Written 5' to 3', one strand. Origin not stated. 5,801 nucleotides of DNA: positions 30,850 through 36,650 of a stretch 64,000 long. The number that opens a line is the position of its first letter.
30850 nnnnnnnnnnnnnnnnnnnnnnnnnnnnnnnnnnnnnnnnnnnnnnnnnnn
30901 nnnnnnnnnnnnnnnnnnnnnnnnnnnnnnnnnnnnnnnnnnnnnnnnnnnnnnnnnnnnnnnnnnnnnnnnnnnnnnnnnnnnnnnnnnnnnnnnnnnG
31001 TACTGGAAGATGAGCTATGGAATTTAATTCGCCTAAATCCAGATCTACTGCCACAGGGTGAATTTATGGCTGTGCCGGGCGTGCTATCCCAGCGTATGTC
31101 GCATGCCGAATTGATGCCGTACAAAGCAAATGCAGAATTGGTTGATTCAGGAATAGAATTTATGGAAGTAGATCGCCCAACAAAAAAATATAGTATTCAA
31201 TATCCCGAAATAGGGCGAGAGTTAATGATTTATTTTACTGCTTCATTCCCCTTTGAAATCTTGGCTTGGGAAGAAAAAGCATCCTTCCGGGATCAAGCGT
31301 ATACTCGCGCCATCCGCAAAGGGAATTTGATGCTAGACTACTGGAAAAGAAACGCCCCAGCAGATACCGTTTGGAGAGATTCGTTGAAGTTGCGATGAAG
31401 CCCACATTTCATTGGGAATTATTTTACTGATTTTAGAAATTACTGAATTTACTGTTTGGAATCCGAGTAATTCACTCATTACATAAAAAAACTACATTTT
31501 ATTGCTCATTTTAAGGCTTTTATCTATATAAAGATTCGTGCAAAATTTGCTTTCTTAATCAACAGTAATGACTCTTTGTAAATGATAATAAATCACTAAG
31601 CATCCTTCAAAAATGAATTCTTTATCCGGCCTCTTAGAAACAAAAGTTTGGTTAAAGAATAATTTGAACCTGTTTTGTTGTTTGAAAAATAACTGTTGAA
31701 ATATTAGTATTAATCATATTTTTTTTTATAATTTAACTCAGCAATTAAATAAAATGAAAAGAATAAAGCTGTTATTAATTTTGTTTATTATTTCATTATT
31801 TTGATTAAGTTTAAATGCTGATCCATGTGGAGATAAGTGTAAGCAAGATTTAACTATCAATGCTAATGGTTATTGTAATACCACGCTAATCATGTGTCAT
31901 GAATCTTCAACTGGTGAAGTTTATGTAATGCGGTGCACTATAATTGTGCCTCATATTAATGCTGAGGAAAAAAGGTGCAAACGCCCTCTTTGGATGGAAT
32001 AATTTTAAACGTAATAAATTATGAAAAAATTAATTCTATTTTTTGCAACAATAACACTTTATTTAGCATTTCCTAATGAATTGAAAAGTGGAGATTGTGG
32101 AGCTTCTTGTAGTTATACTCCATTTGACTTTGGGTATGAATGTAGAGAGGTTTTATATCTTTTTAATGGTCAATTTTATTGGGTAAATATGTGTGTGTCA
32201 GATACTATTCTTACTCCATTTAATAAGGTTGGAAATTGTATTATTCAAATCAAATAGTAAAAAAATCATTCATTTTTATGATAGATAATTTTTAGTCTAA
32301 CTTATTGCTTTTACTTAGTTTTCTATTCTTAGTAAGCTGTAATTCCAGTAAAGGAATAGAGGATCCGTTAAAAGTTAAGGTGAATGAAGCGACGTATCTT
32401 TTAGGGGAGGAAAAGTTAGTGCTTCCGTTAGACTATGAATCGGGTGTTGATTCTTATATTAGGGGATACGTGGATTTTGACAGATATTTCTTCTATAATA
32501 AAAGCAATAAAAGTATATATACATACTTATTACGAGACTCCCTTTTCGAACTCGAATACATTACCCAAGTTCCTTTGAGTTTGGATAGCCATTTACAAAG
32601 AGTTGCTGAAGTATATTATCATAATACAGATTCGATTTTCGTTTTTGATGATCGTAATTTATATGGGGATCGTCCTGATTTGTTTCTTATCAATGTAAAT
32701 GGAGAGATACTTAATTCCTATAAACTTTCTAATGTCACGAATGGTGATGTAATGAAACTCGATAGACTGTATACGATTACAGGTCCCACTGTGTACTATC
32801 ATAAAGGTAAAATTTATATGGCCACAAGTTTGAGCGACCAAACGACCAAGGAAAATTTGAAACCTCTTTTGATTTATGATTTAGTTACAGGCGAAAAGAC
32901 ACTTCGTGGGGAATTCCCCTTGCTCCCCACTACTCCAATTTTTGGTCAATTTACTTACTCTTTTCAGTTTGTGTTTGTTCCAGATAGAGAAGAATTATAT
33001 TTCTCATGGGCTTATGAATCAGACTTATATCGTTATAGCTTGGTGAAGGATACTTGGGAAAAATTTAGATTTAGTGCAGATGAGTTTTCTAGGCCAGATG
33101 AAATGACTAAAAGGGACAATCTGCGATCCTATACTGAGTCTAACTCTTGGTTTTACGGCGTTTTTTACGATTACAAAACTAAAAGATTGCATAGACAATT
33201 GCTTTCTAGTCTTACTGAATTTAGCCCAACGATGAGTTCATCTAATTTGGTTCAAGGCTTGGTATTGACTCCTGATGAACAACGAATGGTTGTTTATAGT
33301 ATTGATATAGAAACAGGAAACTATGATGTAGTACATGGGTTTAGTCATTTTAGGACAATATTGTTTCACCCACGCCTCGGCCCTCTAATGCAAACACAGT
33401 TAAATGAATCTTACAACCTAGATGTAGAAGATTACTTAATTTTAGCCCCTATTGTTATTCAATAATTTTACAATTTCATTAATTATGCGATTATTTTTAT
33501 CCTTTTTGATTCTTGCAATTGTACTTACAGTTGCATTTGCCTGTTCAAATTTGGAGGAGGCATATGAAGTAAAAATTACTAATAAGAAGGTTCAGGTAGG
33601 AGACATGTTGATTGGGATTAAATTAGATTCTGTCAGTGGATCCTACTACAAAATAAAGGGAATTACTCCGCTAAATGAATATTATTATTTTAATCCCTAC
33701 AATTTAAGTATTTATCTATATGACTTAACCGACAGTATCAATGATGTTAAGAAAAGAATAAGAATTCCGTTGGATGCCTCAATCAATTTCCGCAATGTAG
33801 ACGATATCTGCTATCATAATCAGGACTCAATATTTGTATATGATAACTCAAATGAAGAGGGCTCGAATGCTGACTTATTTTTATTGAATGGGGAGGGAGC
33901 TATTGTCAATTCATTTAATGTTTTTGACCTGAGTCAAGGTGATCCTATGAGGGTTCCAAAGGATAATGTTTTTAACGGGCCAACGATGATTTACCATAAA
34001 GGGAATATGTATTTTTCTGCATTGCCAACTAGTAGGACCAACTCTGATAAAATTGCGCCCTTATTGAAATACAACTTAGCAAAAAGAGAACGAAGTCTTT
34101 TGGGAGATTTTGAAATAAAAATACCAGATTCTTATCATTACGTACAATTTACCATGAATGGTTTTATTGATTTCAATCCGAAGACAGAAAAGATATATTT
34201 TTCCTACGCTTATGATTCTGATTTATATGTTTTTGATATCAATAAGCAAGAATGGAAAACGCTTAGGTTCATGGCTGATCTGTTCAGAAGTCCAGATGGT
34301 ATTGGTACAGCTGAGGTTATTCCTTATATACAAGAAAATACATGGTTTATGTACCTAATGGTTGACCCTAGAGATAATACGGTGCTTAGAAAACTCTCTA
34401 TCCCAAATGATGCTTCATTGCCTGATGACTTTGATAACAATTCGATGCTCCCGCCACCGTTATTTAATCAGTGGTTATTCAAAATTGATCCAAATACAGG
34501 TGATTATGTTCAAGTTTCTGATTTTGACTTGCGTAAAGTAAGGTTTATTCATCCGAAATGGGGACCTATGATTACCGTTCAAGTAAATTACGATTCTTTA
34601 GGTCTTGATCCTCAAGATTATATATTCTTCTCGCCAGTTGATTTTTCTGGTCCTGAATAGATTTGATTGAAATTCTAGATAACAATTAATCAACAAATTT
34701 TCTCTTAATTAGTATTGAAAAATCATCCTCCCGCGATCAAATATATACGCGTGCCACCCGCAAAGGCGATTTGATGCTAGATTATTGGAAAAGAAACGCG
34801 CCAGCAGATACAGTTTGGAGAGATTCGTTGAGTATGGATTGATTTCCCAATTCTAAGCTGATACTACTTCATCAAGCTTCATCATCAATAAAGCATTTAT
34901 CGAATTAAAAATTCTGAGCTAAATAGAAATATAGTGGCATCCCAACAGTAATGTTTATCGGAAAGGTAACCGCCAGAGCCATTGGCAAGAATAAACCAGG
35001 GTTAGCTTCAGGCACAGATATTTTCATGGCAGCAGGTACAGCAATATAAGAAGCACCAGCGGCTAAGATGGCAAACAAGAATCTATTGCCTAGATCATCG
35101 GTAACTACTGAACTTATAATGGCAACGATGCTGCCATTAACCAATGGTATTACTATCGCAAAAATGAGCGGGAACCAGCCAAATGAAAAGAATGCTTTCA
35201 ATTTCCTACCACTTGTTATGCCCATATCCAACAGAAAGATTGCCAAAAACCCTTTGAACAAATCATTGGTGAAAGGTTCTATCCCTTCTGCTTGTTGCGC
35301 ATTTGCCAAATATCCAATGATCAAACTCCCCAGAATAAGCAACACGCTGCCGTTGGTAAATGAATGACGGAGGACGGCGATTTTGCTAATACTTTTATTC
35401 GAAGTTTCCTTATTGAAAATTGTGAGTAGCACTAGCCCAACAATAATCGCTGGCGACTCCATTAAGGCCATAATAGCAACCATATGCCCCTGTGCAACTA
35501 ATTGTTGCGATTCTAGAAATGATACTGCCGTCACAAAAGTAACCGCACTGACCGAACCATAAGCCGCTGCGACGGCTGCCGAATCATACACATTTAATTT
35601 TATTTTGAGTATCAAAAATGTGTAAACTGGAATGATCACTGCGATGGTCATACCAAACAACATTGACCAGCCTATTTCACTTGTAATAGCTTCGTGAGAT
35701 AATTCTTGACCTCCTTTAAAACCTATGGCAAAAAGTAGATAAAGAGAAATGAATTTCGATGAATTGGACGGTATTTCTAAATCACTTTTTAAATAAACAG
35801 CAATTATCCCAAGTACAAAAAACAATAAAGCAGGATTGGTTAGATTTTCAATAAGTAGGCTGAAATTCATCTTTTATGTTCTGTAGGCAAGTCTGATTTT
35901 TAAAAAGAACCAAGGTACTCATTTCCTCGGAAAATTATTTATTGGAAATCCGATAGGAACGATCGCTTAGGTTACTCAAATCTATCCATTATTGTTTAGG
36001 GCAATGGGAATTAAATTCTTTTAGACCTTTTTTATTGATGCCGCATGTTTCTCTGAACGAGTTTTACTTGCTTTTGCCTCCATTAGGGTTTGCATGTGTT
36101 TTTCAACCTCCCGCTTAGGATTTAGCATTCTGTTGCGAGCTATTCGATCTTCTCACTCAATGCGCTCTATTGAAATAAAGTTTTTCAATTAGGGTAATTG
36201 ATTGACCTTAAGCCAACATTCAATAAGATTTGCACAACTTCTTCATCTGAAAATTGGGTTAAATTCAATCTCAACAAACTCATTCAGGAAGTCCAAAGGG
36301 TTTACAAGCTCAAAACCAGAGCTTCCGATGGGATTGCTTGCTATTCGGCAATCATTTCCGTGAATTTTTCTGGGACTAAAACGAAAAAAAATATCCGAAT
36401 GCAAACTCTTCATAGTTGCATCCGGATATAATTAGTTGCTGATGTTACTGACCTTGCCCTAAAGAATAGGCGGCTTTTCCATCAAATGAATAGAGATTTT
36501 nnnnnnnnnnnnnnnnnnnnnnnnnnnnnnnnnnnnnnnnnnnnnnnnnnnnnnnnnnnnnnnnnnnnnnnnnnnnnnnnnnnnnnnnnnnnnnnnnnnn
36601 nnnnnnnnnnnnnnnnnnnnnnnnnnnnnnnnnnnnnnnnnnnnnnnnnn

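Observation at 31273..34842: Cassette of about 3.3 kb bracketed by two diverged copies of the same gene end: footprint of horizontal insertion or replacement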

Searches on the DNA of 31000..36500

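Call 44: search_rna_families(source=window, start=31000, end=36500, threshold=evalue, max_evalue=1)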
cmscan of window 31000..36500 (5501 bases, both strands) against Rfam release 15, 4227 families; matches with E-value up to 1: 0.
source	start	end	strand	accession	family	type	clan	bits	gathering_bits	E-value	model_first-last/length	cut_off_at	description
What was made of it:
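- Tried and rejected: Rfam on 31000-36500 gave no hit (call 44).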

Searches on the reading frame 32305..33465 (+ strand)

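Call 6: search_protein_families(library=pfam, proteins=[window:32305-33465:+], max_evalue=0.01)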
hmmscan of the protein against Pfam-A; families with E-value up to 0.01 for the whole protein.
window:32305-33465:+ (386 aa): 0 families

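Call 7: search_protein_families(library=ncbifam, proteins=[window:32305-33465:+], max_evalue=0.01)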
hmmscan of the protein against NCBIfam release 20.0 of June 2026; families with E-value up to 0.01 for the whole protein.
window:32305-33465:+ (386 aa): 0 families

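Call 35: search_protein_families(library=pfam, proteins=[window:32305-33465:+], max_evalue=10)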
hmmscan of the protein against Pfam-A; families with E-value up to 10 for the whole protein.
window:32305-33465:+ (386 aa): 2 families
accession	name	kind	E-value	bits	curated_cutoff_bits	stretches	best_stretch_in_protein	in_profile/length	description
PF13415.12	Kelch_3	-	0.1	13.3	22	1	238-253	17-32/48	Galactose oxidase, central domain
PF25814.1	fn3_SORL1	-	0.12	12.8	27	1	275-304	21-50/90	SORL1-like, fn3 domain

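Call 58: search_protein_families(library=padloc, proteins=[window:32305-33462:+], max_evalue=0.01)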
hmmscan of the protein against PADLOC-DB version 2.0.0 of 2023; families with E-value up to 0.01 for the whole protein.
window:32305-33462:+ (386 aa): 0 families

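Call 59: search_protein_families(library=phrogs, proteins=[window:32305-33462:+], max_evalue=0.01)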
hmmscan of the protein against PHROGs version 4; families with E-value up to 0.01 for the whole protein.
window:32305-33462:+ (386 aa): 0 families
